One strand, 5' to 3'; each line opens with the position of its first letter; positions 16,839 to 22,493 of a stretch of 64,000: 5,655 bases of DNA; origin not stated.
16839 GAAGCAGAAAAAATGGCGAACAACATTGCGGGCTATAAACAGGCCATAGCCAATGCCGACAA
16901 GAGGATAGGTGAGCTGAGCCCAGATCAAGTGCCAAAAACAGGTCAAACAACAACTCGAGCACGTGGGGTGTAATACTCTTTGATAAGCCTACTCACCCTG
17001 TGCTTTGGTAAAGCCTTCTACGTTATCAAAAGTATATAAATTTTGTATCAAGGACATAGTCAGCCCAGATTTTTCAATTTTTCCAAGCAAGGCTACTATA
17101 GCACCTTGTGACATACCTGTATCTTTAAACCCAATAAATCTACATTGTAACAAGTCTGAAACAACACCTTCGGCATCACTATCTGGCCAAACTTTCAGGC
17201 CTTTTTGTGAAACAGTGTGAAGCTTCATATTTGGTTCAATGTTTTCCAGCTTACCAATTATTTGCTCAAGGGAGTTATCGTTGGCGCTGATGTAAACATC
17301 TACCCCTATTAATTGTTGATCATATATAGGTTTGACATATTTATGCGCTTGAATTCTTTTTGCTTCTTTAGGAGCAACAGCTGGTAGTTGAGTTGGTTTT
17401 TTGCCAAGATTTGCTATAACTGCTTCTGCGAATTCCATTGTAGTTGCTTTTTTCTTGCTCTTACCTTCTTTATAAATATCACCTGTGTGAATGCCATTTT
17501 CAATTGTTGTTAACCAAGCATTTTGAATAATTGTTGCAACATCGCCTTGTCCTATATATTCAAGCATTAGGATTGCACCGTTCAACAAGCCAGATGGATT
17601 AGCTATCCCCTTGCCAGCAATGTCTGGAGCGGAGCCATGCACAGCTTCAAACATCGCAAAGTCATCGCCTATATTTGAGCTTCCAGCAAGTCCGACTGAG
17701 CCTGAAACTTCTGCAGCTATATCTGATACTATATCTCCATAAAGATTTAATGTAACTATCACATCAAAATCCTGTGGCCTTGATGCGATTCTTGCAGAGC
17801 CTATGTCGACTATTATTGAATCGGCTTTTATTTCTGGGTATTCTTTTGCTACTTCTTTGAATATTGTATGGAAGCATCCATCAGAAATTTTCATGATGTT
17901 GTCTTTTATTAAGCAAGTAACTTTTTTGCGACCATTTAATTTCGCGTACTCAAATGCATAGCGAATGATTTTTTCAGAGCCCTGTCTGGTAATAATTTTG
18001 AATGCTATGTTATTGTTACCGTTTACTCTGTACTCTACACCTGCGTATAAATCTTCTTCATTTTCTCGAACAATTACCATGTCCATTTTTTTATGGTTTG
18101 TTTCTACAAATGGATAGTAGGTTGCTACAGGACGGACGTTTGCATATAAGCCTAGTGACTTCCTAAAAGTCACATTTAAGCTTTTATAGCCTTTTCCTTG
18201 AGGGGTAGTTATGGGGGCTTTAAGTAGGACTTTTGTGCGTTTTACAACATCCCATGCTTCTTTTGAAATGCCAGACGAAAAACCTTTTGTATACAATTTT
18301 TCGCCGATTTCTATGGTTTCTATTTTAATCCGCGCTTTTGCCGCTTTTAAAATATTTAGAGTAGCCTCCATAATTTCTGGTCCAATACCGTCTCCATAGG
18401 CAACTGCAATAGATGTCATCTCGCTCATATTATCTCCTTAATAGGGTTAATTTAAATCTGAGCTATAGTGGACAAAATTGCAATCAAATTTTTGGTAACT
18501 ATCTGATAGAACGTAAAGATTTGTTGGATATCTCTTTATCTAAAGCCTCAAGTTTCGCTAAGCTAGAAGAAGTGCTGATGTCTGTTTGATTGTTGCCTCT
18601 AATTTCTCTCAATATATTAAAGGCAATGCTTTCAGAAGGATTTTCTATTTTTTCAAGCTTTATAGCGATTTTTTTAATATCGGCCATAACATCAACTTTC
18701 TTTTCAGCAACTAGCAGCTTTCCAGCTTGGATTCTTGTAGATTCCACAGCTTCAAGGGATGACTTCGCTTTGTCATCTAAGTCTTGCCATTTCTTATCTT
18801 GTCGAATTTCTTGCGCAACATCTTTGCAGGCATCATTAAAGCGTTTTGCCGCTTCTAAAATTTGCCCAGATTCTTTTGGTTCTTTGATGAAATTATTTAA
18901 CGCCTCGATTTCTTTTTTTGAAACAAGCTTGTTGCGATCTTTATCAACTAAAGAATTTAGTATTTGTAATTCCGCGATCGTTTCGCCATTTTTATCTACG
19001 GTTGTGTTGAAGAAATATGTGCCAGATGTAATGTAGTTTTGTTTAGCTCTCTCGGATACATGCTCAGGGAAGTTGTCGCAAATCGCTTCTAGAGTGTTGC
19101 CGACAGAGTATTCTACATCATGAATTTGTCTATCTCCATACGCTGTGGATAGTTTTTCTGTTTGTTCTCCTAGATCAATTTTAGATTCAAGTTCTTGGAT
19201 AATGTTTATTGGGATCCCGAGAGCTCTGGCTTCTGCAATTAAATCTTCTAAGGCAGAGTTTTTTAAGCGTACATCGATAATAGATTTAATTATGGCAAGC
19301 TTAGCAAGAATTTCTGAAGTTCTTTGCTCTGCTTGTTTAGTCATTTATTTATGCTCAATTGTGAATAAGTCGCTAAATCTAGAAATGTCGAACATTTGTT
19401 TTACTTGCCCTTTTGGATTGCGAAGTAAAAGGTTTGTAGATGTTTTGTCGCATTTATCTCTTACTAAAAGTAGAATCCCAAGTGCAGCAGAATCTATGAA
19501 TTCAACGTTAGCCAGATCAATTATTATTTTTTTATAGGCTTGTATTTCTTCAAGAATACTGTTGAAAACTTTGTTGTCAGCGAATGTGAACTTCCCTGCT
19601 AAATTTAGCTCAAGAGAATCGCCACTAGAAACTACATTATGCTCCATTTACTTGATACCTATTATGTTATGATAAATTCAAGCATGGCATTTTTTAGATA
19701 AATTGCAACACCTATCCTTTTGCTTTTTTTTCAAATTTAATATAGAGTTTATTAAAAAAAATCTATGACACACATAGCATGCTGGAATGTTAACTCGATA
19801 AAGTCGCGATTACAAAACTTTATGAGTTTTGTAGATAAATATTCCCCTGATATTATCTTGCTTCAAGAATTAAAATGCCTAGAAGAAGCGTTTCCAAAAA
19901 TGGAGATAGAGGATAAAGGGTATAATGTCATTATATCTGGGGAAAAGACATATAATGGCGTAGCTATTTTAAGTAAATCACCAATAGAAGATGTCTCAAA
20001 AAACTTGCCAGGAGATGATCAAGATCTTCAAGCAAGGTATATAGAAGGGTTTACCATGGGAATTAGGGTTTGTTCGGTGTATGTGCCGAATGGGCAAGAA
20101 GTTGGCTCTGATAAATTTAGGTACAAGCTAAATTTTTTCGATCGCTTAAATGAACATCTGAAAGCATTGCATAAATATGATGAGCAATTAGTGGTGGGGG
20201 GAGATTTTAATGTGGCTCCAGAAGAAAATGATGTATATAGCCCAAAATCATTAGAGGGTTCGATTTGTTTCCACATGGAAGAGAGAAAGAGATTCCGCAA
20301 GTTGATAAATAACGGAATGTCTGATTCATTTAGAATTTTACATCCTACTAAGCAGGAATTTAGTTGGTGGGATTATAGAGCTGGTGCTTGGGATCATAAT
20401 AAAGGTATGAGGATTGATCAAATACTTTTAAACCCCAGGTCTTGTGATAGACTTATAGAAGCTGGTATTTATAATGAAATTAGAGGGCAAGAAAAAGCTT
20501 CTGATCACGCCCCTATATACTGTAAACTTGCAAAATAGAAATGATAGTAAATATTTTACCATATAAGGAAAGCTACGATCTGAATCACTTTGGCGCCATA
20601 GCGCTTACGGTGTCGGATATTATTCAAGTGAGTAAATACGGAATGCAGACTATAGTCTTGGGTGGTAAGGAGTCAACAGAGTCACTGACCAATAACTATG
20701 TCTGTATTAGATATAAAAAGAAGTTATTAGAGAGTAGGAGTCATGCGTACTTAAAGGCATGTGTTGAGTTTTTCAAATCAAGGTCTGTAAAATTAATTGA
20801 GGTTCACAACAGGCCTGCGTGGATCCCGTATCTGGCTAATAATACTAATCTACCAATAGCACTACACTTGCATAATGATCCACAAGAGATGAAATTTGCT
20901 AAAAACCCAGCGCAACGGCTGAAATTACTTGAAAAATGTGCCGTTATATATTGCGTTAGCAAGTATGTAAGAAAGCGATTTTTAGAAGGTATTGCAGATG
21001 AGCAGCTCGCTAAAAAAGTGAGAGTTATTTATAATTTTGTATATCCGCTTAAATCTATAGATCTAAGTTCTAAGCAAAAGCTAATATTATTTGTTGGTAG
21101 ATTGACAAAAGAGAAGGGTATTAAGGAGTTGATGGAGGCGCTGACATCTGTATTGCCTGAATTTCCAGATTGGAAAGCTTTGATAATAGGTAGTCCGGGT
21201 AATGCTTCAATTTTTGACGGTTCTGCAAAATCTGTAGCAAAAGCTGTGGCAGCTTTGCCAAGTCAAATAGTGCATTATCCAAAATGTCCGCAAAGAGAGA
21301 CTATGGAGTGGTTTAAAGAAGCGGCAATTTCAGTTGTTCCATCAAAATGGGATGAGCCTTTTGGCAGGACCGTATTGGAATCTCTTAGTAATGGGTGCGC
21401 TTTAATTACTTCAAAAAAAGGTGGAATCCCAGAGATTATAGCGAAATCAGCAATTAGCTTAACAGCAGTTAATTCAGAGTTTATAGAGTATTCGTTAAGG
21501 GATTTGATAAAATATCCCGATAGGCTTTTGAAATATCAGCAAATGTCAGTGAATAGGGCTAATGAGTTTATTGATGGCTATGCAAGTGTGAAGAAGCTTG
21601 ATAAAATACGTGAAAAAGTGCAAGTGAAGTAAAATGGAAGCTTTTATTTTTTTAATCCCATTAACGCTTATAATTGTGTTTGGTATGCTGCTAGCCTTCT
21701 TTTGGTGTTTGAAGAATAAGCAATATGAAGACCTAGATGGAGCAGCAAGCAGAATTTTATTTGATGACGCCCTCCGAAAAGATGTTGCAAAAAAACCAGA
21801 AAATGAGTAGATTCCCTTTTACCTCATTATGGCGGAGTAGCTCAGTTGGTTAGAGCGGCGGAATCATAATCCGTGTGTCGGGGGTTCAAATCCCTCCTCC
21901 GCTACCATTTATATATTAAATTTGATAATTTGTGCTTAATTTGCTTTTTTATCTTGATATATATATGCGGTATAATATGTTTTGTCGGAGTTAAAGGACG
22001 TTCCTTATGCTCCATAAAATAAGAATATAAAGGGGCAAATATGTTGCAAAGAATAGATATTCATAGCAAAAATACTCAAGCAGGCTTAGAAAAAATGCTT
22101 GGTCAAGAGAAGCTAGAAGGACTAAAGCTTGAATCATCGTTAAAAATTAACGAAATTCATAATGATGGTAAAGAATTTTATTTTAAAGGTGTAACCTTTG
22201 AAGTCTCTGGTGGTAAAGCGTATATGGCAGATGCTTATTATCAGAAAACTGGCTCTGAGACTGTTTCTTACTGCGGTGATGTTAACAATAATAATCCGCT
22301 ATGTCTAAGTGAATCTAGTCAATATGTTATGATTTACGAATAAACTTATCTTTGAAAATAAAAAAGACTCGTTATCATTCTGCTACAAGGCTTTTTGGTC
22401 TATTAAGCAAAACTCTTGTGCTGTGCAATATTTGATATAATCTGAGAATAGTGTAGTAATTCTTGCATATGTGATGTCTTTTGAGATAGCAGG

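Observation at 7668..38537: TTAA-N7-TTAA(C) CtrA-box motifs recur at a fixed distance upstream of orphan, ankyrin and CckA-paralog genes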

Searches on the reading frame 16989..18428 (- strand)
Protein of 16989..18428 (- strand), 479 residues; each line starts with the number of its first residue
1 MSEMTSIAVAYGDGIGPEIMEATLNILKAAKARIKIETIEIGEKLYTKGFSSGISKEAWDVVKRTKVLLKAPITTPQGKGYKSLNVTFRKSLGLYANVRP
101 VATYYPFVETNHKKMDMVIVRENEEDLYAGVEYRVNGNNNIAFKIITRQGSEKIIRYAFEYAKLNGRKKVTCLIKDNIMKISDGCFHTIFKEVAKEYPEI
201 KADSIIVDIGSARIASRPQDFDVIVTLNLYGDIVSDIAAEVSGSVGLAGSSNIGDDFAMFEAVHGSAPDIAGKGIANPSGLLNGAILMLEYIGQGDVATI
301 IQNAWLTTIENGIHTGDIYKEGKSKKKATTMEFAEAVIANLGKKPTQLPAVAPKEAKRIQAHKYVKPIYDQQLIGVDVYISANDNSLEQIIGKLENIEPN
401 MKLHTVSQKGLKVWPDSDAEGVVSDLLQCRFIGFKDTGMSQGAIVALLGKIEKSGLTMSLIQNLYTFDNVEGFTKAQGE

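Call 18: search_protein_families(library=ncbifam, proteins=[window:16989-18428:-], max_evalue=0.00001)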
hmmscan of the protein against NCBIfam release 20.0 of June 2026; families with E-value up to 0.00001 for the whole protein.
window:16989-18428:- (479 aa): 17 families
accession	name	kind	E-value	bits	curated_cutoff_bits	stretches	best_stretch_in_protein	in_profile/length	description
NF006673.0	PRK09222.1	equivalog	9.4e-219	727.3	509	1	2-479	2-482/482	NADP-dependent isocitrate dehydrogenase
TIGR02924.1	ICDH_alpha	equivalog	2.4e-213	709.4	561.35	1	6-473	2-473/473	isocitrate dehydrogenase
NF006529.0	PRK08997.1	equivalog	1.7e-98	329.6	510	1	5-341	4-335/335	isocitrate dehydrogenase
TIGR02088.1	LEU3_arch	subfamily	5.6e-96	321.6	409.8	1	7-325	1-317/324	isopropylmalate/isohomocitrate dehydrogenases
NF040626.1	AksF2_Meth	equivalog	4.5e-90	302.3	540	1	4-342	1-331/333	homoisocitrate dehydrogenase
TIGR00175.1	mito_nad_idh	equivalog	6.1e-89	298.4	432.4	1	6-341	5-334/334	isocitrate dehydrogenase (NAD(+))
NF040619.1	AksF_Meth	equivalog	3.4e-83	279.6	500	1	5-325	2-337/343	homoisocitrate dehydrogenase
NF040855.1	iso_homocit_dh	equivalog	1.1e-65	222.2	680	1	4-341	1-319/345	isocitrate--homoisocitrate dehydrogenase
TIGR00183.1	prok_nadp_idh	equivalog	6.2e-65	219.6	567.3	2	138-341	193-416/417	isocitrate dehydrogenase (NADP(+))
TIGR02089.1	TTC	equivalog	3.4e-64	217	470.4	1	6-336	5-351/352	tartrate dehydrogenase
NF002898.0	PRK03437.1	equivalog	1.6e-63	215.1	393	1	2-341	2-345/347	3-isopropylmalate dehydrogenase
NF005036.0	PRK06451.1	equivalog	2.3e-61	207.7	484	3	205-339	273-406/412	NADP-dependent isocitrate dehydrogenase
NF006048.0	PRK08194.1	equivalog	3.1e-60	204.1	501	1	4-341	3-349/352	tartrate dehydrogenase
NF005425.0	PRK07006.1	equivalog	5e-60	203.4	490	2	138-341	193-416/416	NADP-dependent isocitrate dehydrogenase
TIGR00169.1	leuB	equivalog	5.1e-52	177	353.2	1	7-330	2-344/349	3-isopropylmalate dehydrogenase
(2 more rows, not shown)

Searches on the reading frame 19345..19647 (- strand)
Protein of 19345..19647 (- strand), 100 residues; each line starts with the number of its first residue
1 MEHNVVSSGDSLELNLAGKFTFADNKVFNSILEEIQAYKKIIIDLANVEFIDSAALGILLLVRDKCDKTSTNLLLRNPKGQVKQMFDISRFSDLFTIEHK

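Call 18: search_protein_families(library=ncbifam, proteins=[window:19345-19647:-], max_evalue=0.00001)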
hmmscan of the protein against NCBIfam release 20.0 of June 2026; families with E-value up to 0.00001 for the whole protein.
window:19345-19647:- (100 aa): 2 families
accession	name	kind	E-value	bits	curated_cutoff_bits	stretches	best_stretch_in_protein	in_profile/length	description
TIGR00377.1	ant_ant_sig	superfamily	2.7e-15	56.2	53.45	1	7-99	9-104/108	anti-sigma factor antagonist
TIGR02886.1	spore_II_AA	equivalog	1e-08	35.1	114.75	1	29-95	28-96/106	anti-sigma F factor antagonist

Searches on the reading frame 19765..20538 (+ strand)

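Call 18: search_protein_families(library=ncbifam, proteins=[window:19765-20538:+], max_evalue=0.00001)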
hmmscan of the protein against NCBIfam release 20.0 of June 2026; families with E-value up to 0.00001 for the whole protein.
window:19765-20538:+ (257 aa): 5 families
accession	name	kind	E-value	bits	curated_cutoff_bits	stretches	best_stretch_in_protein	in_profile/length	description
TIGR00195.1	exoDNase_III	equivalog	7.4e-79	264.9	182.55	1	4-254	3-253/254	exodeoxyribonuclease III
TIGR00633.1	xth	equivalog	3.5e-75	252.8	99.05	1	3-255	2-254/255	exodeoxyribonuclease III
NF008733.0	PRK11756.1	equivalog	8e-62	208.9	280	1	4-255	3-267/269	exodeoxyribonuclease III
NF010489.0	PRK13911.1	equivalog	2.3e-31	109.4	503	1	4-252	3-246/250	exodeoxyribonuclease III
NF003842.0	PRK05421.1-4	equivalog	3e-08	33.4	144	0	4-77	34-113/259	endonuclease/exonuclease/phosphatase family protein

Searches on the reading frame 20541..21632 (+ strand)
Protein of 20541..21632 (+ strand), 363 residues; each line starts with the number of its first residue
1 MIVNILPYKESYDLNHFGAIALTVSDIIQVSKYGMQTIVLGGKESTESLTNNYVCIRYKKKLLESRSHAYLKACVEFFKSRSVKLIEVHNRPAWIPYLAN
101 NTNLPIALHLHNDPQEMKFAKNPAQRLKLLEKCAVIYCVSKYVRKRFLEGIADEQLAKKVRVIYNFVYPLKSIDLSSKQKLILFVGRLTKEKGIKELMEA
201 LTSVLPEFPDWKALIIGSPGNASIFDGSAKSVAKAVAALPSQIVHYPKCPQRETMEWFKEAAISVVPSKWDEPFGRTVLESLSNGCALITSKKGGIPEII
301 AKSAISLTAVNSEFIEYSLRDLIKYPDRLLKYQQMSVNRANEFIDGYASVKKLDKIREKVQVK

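Call 19: search_protein_families(library=ncbifam, proteins=[window:20541-21632:+], max_evalue=0.00001)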
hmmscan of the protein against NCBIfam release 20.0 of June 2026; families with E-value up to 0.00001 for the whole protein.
window:20541-21632:+ (363 aa): 14 families
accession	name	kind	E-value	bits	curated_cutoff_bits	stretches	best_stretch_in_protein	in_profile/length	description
TIGR04157.1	glyco_rSAM_CFB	subfamily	1.9e-15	56.8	400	1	171-308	219-347/406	TIGR04157 family glycosyltransferase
NF012028.0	PRK15484.1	subfamily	6.8e-14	51.7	618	1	171-303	185-319/380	lipopolysaccharide N-acetylglucosaminyltransferase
TIGR02149.1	glgA_Coryne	subfamily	3.7e-13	49.3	302.4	1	170-330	195-353/391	glycogen synthase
TIGR03449.1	mycothiol_MshA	equivalog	3.8e-12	45.8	462.5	1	173-344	214-388/406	D-inositol-3-phosphate glycosyltransferase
NF047684.1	TeichurnBiosyTuaC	equivalog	9.6e-12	44.5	550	1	172-307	212-335/391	teichuronic acid biosynthesis protein TuaC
NF038298.1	EPS_HpsO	equivalog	1.9e-11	43.4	575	1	172-341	194-368/388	hormogonium polysaccharide biosynthesis glycosyltransferase HpsO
NF046085.1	XrtY_assoc_Gly1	equivalog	1.8e-10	40.3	400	1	128-329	157-353/387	XrtY-associated glycosyltransferase XYAG1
NF041876.1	EPS_EpsE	equivalog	8.6e-08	31.8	400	1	181-337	216-373/389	exopolysaccharide biosynthesis GT4 family glycosyltransferase EpsE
TIGR03999.1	thiol_BshA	equivalog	2e-07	30.3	273.7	1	131-351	143-364/375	N-acetyl-alpha-D-glucosaminyl L-malate synthase BshA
NF053787.1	GlcN_PG_synth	equivalog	2.3e-07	30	480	1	172-309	190-309/361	N-acetylglucosaminyl phosphatidylglycerol synthase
NF038295.1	EPS_HpsP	equivalog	2.4e-07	30.1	550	1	172-328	200-355/388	hormogonium polysaccharide biosynthesis glycosyltransferase HpsP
NF007396.0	PRK09922.1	equivalog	5.4e-07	28.8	385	1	157-340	157-338/361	lipopolysaccharide 1,6-galactosyltransferase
TIGR02095.1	glgA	subfamily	8.6e-07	28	328.45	1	174-324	289-433/477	glycogen/starch synthase, ADP-glucose type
TIGR04047.1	MSMEG_0565_glyc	hypoth_equivalog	3.1e-06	26.5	259.85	1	180-328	194-344/373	MSMEG_0565 family glycosyltransferase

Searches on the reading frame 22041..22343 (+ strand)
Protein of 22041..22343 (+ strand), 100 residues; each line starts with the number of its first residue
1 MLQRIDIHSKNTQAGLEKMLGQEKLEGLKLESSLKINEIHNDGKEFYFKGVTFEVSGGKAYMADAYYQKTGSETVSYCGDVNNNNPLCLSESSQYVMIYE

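Call 19: search_protein_families(library=ncbifam, proteins=[window:22041-22343:+], max_evalue=0.00001)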
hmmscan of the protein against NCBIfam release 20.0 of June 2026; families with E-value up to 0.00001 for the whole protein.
window:22041-22343:+ (100 aa): 0 families

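Call 23: search_protein_families(library=pfam, proteins=[window:22041-22343:+], max_evalue=0.01)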
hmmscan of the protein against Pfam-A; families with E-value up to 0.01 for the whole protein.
window:22041-22343:+ (100 aa): 1 family
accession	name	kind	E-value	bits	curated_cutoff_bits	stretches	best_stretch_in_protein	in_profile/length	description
PF19417.4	RnlA_toxin_N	-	0.0041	17.8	24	1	30-83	22-72/82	RNase LS, bacterial toxin N-terminal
